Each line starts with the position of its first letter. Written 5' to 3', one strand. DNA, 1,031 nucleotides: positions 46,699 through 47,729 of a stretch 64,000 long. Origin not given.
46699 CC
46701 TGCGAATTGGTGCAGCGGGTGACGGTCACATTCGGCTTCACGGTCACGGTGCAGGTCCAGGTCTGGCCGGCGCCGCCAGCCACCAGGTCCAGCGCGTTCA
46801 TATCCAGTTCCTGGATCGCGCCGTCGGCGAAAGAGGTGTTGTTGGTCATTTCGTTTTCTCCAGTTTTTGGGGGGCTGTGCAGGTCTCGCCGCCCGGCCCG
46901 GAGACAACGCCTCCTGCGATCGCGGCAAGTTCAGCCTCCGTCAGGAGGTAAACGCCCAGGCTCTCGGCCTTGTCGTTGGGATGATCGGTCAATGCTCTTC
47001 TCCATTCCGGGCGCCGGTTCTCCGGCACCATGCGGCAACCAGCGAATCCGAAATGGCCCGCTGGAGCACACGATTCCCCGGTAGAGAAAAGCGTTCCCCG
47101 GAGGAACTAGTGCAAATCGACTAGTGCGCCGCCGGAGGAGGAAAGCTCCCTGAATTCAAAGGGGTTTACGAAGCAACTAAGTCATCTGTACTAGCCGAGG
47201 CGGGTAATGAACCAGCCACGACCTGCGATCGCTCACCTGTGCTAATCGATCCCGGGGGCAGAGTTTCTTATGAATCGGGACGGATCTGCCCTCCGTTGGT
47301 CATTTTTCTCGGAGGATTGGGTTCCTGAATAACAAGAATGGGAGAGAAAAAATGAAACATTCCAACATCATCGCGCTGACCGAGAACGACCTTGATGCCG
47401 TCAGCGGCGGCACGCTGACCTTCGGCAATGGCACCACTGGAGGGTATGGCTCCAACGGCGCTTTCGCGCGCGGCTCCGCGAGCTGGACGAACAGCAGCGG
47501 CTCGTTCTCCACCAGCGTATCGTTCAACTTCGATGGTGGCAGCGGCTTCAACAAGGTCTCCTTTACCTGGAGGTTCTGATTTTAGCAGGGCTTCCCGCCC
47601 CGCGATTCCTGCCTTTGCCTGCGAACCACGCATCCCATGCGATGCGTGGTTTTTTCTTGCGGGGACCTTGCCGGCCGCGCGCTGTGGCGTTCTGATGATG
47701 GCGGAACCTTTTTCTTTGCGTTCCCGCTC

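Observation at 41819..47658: Three dissimilar double-glycine peptides served by one C39 transporter: candidate new microcin/bacteriocin-like system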

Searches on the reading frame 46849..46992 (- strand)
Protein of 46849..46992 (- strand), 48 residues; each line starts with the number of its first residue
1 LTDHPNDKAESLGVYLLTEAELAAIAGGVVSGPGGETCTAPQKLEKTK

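Call 34: search_dna_similar(query=window:46849-46992:-, collection=plasmids, mode=protein, max_evalue=10, max_rows=40)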
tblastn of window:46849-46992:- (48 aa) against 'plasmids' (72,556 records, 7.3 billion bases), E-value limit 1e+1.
Records with a match: 24; places in all: 24; records where one place covers at least 80% of the query: 19.
Best place of each record, by identity: <60% 24.
By first word of the organism name: Rhizobium 19; Ralstonia 3; Paracoccus 1; Phyllobacterium 1.
By predicted mobility (MOB-suite, as given by PLSDB): conjugative 19; non-mobilizable 5.
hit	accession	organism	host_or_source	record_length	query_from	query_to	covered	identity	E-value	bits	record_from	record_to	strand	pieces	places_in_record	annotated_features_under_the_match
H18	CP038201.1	Paracoccus ferrooxidans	single cell,bioreactor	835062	6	43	79%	42.1%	7e-1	33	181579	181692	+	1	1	hypothetical protein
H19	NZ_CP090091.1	Rhizobium leguminosarum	Galega,Cell culture,Plant nodule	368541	4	42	81%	38.5%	5e+0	30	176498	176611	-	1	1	hypothetical protein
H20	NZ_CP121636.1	Rhizobium leguminosarum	Trifolium ambiguum,cell culture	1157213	4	42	81%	38.5%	5e+0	30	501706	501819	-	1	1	record has no annotation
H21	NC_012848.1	Rhizobium leguminosarum bv. trifolii WSM1325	-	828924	4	42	81%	38.5%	8e+0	30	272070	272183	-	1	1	hypothetical protein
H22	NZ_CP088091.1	Rhizobium laguerreae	cell culture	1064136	4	42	81%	38.5%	8e+0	30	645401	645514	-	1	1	none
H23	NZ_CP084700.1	Rhizobium ruizarguesonis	Pisum sativum L.,Cell culture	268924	4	42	81%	38.5%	8e+0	30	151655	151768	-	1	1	hypothetical protein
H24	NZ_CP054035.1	Rhizobium indicum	Pisum sativum l. (pea),Pure culture,Pea ...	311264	4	42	81%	38.5%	8e+0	30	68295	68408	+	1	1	hypothetical protein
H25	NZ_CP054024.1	Rhizobium indicum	Pisum sativum l. (pea),Pure culture,Pea ...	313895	4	42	81%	38.5%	8e+0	30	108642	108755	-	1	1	hypothetical protein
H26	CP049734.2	Rhizobium leguminosarum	Pisum sativum,Pisum sativum nodules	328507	4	42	81%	38.5%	8e+0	30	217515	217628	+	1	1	hypothetical protein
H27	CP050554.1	Rhizobium leguminosarum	Vicia sativa,cell culture,root nodule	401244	4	42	81%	38.5%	8e+0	30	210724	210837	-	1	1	hypothetical protein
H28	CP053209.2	Rhizobium leguminosarum bv. trifolii TA1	Trifolium spumosum L. (Annual ...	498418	4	42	81%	38.5%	8e+0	30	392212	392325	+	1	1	hypothetical protein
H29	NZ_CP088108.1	Rhizobium ruizarguesonis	cell culture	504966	4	42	81%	38.5%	8e+0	30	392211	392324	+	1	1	hypothetical protein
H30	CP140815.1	Rhizobium ruizarguesonis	Trifolium pratense,whole organism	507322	4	42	81%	38.5%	8e+0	30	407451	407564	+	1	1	hypothetical protein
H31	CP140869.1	Rhizobium ruizarguesonis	Trifolium pratense,whole organism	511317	4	42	81%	38.5%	8e+0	30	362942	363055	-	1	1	hypothetical protein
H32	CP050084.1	Rhizobium leguminosarum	Trifolium pratense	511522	4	42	81%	38.5%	8e+0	30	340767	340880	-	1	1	hypothetical protein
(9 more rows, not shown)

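Call 36: get_annotated_region(hit=H21, flank=9000)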
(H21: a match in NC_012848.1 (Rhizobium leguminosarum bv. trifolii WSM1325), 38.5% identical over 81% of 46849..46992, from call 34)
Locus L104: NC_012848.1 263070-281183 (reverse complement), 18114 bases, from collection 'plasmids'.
description: Rhizobium leguminosarum bv. trifolii WSM1325 plasmid pR132501, complete sequence
organism: Rhizobium leguminosarum bv. trifolii WSM1325 (NCBI taxid 395491)
taxonomy: Bacteria; Pseudomonadota; Alphaproteobacteria; Hyphomicrobiales; Rhizobiaceae; Rhizobium; Rhizobium leguminosarum; Rhizobium leguminosarum bv. trifolii WSM1325
host: -; source: -; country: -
typing (MOB-suite, as given by PLSDB): conjugative; relaxase MOBQ; mating-pair formation MPF_T
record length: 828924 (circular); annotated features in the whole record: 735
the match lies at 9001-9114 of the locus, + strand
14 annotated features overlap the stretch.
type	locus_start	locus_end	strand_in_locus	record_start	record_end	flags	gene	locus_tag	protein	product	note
CDS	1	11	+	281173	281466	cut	fdxB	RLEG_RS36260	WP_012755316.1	ferredoxin III, nif-specific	-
CDS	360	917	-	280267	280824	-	-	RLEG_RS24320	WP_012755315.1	hypothetical protein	-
CDS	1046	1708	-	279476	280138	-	-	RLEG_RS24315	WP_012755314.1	transcriptional regulator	-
CDS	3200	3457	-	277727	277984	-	-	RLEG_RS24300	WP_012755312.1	helix-turn-helix transcriptional regulator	-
CDS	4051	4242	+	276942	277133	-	-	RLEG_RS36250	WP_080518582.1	hypothetical protein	-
CDS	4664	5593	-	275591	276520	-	-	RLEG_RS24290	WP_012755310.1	sugar ABC transporter substrate-binding protein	-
CDS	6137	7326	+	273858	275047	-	-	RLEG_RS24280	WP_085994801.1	IS3 family transposase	-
CDS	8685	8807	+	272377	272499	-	-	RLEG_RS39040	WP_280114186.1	hypothetical protein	-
CDS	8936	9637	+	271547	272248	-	-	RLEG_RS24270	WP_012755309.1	hypothetical protein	-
CDS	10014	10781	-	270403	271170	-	-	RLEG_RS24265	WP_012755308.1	nucleotidyl transferase AbiEii/AbiGii toxin family protein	-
CDS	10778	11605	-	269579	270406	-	-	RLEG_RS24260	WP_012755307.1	type IV toxin-antitoxin system AbiEi family antitoxin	-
CDS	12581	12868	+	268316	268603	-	-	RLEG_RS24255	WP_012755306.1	hypothetical protein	-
CDS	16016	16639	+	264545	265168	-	-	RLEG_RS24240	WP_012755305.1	plasmid pRiA4b ORF-3 family protein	-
CDS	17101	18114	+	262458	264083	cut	-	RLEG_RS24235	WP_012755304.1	Hachiman antiphage defense system protein HamA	-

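Call 48: find_homologous_proteins(query=A3, max_evalue=10)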
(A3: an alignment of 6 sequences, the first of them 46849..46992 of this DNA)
Query A3 (6 sequences) (48 aa, profile of the alignment): 26 proteins with E <= 10 among 2684 candidates.
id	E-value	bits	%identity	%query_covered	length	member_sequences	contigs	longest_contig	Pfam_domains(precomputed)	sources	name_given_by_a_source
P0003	1.2e-18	84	42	79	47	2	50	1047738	-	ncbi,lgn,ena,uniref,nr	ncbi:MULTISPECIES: hypothetical protein [Paracoccus]|uniref:Uncharacterized protein n=1 Tax=Paracocc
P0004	3.1e-15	73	98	100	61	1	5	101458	-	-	-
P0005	1.5e-14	71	52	52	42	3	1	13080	-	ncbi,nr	ncbi:hypothetical protein [Phyllobacterium zundukense]|nr:hypothetical protein [Phyllobacterium zund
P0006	8.3e-13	66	42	50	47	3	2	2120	-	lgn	-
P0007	8.5e-13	66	43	63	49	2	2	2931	-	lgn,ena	-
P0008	2.2e-11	61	36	81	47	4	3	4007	-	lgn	-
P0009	1.5e-9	55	36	81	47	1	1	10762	-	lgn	-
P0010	4.3e-9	54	35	65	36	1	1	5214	-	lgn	-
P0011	5.3e-9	53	56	19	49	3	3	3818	-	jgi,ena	-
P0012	1.1e-8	52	47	63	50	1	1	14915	-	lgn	-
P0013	5.8e-7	47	57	48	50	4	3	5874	-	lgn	-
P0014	8.4e-7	46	52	65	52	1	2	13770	-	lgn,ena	-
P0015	2.1e-6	45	57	48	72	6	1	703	-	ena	-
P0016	1.4e-5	42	57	44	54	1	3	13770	-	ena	-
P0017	9.4e-5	40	54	54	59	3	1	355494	-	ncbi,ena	-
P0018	1.2e-4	39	58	50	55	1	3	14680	-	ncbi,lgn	-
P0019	1.4e-4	39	33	56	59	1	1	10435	-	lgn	-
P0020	3.1e-4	38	48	48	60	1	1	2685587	-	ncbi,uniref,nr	ncbi:hypothetical protein FGU71_05065 [Erythrobacter insulae]|uniref:Uncharacterized protein n=1 Tax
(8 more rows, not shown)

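Call 51: search_protein_families(library=ncbifam, proteins=[P0003, P0012, P0020, P0014, P0019, P0007], max_evalue=1)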
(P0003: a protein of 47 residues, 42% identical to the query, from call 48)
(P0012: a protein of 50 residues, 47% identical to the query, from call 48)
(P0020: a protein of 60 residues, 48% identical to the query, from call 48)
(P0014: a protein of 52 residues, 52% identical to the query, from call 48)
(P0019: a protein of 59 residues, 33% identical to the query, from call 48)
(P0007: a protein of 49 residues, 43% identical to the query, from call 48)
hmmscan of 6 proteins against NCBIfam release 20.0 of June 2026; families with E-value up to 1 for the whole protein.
P0003 (47 aa): 0 families

P0012 (50 aa): 3 families
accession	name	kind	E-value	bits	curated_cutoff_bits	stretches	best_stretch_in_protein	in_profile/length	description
NF038167.1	cyan_ocin_like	subfamily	0.013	15.6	32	1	15-32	8-25/72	CTB family bacteriocin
TIGR04149.1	GG_sam_targ_CFB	domain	0.14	12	25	1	17-40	16-34/43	TIGR04149 family rSAM-modified RiPP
TIGR01847.1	bacteriocin_sig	domain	0.18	12.6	15.7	1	16-29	2-15/15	bacteriocin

P0020 (60 aa): 0 families

P0014 (52 aa): 0 families

P0019 (59 aa): 4 families
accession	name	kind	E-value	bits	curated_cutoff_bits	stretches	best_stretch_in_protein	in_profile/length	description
TIGR03949.1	bact_IIb_cerein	subfamily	0.022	14.6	21.5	1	13-27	2-16/45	class IIb bacteriocin, lactobin A/cerein 7B family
NF038167.1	cyan_ocin_like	subfamily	0.033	14.4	32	1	12-27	8-23/72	CTB family bacteriocin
NF033456.1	RiPP_CCRG-2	domain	0.043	13.8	24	1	14-27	5-18/18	CCRG-2 family RiPP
NF038153.1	lant_leader_L1a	domain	0.16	12.2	22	1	13-26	19-32/32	class I lanthipeptide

P0007 (49 aa): 4 families
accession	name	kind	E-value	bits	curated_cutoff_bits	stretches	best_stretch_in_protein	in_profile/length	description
TIGR03949.1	bact_IIb_cerein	subfamily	0.034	13.9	21.5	1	3-16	3-16/45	class IIb bacteriocin, lactobin A/cerein 7B family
TIGR04149.1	GG_sam_targ_CFB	domain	0.13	12.2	25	1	3-25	16-38/43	TIGR04149 family rSAM-modified RiPP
TIGR01847.1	bacteriocin_sig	domain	0.2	12.4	15.7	1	1-15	1-15/15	bacteriocin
TIGR03898.1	lanti_MRSA_kill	subfamily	0.26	11.3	23.5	0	1-15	30-44/44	mersacidin/lichenicidin family type 2 lantibiotic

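Call 52: search_protein_families(library=pfam, proteins=[P0003, P0012, P0020, P0014, P0019, P0007], max_evalue=1)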
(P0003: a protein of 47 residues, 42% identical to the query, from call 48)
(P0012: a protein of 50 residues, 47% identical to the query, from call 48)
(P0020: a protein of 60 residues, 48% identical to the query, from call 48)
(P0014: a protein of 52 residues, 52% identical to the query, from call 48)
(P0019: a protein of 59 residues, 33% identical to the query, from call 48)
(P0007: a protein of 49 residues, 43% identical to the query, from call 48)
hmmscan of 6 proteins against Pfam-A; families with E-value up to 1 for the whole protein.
P0003 (47 aa): 0 families

P0012 (50 aa): 1 family
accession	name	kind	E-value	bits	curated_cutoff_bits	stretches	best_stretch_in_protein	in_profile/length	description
PF16934.11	Mersacidin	-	0.047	13.9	27.6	1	14-29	4-19/34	Two-component Enterococcus faecalis cytolysin (EFC)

P0020 (60 aa): 0 families

P0014 (52 aa): 0 families

P0019 (59 aa): 2 families
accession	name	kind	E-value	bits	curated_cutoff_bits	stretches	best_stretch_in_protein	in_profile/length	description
PF10439.15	Bacteriocin_IIc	-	0.089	13.2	27.1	1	13-32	5-26/59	Bacteriocin class II with double-glycine leader peptide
PF19901.4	DUF6374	-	0.099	12.7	25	1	13-34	29-50/59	Family of unknown function (DUF6374)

P0007 (49 aa): 0 families

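Call 53: find_encoding_contigs(protein=P0020, flank=9000, max_places=2)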
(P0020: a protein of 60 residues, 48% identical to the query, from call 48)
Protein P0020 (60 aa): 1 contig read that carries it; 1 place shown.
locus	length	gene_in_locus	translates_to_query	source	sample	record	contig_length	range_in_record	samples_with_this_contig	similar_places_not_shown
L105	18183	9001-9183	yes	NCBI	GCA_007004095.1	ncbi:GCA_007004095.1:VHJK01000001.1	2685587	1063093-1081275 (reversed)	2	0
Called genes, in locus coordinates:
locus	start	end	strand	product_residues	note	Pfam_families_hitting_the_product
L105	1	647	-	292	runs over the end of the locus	-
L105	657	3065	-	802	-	PF00577:Usher (faint)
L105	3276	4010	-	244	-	PF00345:PapD_N (weak)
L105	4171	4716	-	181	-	-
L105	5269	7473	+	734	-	PF05226:CHASE2, PF00512:HisKA, PF02518:HATPase_c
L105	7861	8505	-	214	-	PF00072:Response_reg, PF00196:GerE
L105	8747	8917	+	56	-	-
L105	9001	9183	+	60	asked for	-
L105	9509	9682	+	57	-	-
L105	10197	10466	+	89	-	-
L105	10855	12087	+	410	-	PF25919:BSH_CusB (faint), PF25984:BSH_YknX (faint), PF25994:HH_AprE (faint), PF26002:Beta-barrel_AprE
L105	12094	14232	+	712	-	PF03412:Peptidase_C39, PF00664:ABC_membrane, PF00005:ABC_tran, PF02463:SMC_N (faint)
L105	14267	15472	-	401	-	PF01546:Peptidase_M20, PF07687:M20_dimer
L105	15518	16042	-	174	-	PF09912:DUF2141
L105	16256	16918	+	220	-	PF00834:Ribul_P_3_epim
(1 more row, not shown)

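Call 54: find_encoding_contigs(protein=P0017, flank=9000, max_places=2)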
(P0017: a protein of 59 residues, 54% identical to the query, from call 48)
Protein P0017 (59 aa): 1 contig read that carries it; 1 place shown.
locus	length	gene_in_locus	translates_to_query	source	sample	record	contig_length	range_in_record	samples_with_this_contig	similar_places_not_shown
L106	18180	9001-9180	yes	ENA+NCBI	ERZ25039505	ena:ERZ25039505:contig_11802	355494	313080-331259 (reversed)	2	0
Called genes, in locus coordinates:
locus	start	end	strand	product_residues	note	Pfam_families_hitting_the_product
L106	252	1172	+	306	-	PF24827:AstE_AspA_cat (weak)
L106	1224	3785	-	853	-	PF08446:PAS_2, PF01590:GAF, PF00360:PHY, PF07536:HWE_HK, PF00072:Response_reg (weak)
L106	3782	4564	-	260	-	-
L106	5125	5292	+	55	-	-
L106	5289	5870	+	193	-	PF00903:Glyoxalase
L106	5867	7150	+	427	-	-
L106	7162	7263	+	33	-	-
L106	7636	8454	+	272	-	PF05226:CHASE2 (weak)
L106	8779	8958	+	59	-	-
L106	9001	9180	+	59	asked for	-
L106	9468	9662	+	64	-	-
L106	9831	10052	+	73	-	-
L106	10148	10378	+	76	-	-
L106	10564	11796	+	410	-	PF25917:BSH_RND (weak), PF25994:HH_AprE (faint), PF25919:BSH_CusB (weak), PF26002:Beta-barrel_AprE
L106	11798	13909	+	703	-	PF03412:Peptidase_C39, PF00664:ABC_membrane, PF00005:ABC_tran, PF02463:SMC_N (faint)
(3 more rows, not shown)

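Call 55: find_encoding_contigs(protein=P0012, flank=9000, max_places=2)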
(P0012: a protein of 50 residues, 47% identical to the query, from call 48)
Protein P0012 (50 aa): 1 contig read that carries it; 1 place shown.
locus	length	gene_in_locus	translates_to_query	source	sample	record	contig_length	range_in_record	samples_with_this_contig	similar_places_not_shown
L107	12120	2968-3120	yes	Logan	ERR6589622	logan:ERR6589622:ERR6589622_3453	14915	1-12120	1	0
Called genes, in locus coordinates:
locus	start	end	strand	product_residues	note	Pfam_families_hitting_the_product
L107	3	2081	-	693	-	?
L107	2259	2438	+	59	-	-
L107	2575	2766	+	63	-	-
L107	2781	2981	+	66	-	-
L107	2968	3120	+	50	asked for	-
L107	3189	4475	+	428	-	PF25917:BSH_RND (faint), PF25919:BSH_CusB (faint), PF00364:Biotin_lipoyl (faint), PF26002:Beta-barrel_AprE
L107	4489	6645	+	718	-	PF03412:Peptidase_C39, PF00664:ABC_membrane, PF00005:ABC_tran, PF02463:SMC_N (weak)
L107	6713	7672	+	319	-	PF16234:DUF4892, PF00691:OmpA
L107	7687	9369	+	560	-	PF00512:HisKA, PF02518:HATPase_c, PF00072:Response_reg (weak)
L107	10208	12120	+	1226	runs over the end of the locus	PF22352:K319L-like_PKD (faint), PF16640:Big_3_5, PF05345:He_PIG, PF16640:Big_3_5, PF24514:SpaA_4, PF03797:Autotransporter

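Call 84: find_encoding_contigs(protein=P0014, flank=8000, max_places=1)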
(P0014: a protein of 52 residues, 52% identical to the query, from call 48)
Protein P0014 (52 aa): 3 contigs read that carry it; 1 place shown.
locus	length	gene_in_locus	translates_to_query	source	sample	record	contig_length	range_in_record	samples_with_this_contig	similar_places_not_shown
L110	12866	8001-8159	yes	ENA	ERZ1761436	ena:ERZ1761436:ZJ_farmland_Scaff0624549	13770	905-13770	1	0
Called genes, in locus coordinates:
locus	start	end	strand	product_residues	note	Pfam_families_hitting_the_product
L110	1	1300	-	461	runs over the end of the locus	PF00515:TPR_1 (faint), PF07719:TPR_2 (faint), PF03704:BTAD (weak), PF13371:TPR_9 (weak), PF13432:TPR_16, PF06325:PrmA, PF13649:Methyltransf_25 (weak), PF22528:PRMT_C (weak), +6 more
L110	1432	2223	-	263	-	PF13622:4HBT_3, PF20789:4HBT_3C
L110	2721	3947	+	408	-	PF13356:Arm-DNA-bind_3, PF22022:Phage_int_M, PF00589:Phage_integrase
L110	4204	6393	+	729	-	PF05226:CHASE2, PF00512:HisKA, PF02518:HATPase_c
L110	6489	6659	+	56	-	-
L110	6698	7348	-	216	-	PF00072:Response_reg, PF00196:GerE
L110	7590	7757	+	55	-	-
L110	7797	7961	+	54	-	-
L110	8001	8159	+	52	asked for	-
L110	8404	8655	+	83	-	-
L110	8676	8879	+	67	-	-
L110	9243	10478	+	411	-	PF25917:BSH_RND (faint), PF25919:BSH_CusB (weak), PF26002:Beta-barrel_AprE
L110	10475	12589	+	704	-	PF03412:Peptidase_C39, PF00664:ABC_membrane, PF00005:ABC_tran, PF02463:SMC_N (weak)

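Call 85: find_encoding_contigs(protein=P0018, flank=8000, max_places=1)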
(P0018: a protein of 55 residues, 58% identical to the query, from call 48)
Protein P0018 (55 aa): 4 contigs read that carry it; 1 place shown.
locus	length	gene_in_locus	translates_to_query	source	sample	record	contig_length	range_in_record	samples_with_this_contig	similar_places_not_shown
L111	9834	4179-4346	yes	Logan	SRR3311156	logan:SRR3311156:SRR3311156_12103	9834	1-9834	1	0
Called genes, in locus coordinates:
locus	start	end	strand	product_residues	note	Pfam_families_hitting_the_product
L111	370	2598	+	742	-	PF05226:CHASE2, PF00512:HisKA, PF02518:HATPase_c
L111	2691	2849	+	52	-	-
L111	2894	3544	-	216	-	PF00072:Response_reg, PF00196:GerE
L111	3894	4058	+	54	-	-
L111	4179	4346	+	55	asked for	-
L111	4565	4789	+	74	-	-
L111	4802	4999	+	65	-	-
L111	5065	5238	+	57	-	-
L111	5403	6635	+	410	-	PF25919:BSH_CusB (faint), PF26002:Beta-barrel_AprE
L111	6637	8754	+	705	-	PF03412:Peptidase_C39, PF00664:ABC_membrane, PF00005:ABC_tran, PF02463:SMC_N (weak)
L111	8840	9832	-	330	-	?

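Call 86: find_encoding_contigs(protein=P0019, flank=8000, max_places=1)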
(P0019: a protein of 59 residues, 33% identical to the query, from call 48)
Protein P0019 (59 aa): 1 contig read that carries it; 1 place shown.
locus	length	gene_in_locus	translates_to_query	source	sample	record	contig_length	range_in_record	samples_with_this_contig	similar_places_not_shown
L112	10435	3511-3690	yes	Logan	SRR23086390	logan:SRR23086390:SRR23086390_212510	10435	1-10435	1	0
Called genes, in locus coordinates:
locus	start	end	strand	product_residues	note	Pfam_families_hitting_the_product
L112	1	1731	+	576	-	?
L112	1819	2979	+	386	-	PF08240:ADH_N, PF00107:ADH_zinc_N, PF13602:ADH_zinc_N_2 (weak)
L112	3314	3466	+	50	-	-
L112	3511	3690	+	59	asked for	-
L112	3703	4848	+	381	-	-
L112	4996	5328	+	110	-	-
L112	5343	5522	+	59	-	-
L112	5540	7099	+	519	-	PF02321:OEP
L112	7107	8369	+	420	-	PF00364:Biotin_lipoyl (faint), PF25973:BSH_CzcB (weak)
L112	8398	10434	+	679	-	?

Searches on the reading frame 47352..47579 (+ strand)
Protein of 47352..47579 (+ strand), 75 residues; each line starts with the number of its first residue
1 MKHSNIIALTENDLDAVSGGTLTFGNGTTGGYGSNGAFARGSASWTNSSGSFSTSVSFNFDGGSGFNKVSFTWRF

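Call 3: search_protein_families(library=pfam, proteins=[window:47352-47579:+], max_evalue=0.01)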
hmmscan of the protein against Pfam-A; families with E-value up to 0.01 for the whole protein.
window:47352-47579:+ (75 aa): 0 families

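Call 9: find_homologous_proteins(query=window:47352-47579:+, max_evalue=1)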
Query window:47352-47579:+ (75 aa): 1 proteins with E <= 1 among 2 candidates.
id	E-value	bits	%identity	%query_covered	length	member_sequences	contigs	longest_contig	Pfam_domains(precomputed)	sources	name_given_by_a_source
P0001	2.5e-39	150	100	100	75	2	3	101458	-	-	-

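Call 12: find_encoding_contigs(protein=P0001, flank=8000)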
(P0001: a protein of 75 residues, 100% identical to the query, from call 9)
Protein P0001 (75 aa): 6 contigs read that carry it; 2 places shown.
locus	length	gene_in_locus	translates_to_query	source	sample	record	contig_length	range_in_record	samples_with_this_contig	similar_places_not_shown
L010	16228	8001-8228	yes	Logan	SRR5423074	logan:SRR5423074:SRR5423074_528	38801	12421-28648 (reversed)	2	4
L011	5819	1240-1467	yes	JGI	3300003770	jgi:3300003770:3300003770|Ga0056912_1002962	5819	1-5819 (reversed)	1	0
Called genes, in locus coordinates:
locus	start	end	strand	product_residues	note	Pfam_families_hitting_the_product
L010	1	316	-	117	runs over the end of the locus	PF07237:DUF1428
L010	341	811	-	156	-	PF06983:3-dmu-9_3-mt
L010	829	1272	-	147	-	PF08327:AHSA1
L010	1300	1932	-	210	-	PF00440:TetR_N, PF21993:TetR_C_13_2 (faint)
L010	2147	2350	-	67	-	-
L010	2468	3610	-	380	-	PF04235:DUF418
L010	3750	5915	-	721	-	PF03412:Peptidase_C39, PF00664:ABC_membrane, PF00005:ABC_tran, PF02463:SMC_N (faint), PF13304:AAA_21 (faint)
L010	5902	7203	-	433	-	PF25919:BSH_CusB (faint), PF00364:Biotin_lipoyl (faint), PF25917:BSH_RND, PF25973:BSH_CzcB (faint), PF26002:Beta-barrel_AprE (weak)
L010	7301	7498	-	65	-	-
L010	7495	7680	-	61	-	-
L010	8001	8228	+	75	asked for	-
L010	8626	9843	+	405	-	PF00764:Arginosuc_synth, PF20979:Arginosuc_syn_C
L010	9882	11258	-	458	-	PF01425:Amidase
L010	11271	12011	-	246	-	PF00975:Thioesterase, PF12697:Abhydrolase_6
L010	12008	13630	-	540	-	PF00005:ABC_tran, PF13304:AAA_21 (faint)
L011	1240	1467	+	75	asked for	-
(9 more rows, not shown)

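Call 13: search_protein_families(library=ncbifam, proteins=[window:47352-47579:+], max_evalue=1)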
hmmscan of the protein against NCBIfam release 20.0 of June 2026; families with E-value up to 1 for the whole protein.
window:47352-47579:+ (75 aa): 2 families
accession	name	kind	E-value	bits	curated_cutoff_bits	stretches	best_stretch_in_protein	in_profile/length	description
NF038167.1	cyan_ocin_like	subfamily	0.01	16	32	1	1-55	1-54/72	CTB family bacteriocin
NF033772.1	pheromone_VP1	equivalog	0.02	15.1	85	1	6-45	9-50/65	peptide pheromone VP1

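Call 35: search_dna_similar(query=window:47352-47576:+, collection=plasmids, mode=protein, max_evalue=10, max_rows=40)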
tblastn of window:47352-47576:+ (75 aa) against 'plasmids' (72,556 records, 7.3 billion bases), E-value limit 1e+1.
No match.

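Call 89: predict_structure(protein=window:47352-47576:+)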
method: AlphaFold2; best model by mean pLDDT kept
length: 75 residues; sequences in the alignment: 1
mean_pLDDT: 53.2   pTM: 0.37
mean pLDDT of the five models: 53.2, 43.6, 42.2, 40.7, 37.8
residues with pLDDT >= 90: 0; 70-90: 4; 50-70: 42; < 50: 29
segments of 3 or more residues with pLDDT < 50: 1-11, 13-18, 64-75
pLDDT, mean of each block of 10 residues (from residue 1): 37 49 56 59 67 62 47 43
secondary structure, 60 per line:
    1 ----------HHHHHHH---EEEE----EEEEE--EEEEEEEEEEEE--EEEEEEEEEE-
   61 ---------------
elements in order: H11-17 E21-24 E29-33 E36-47 E50-59
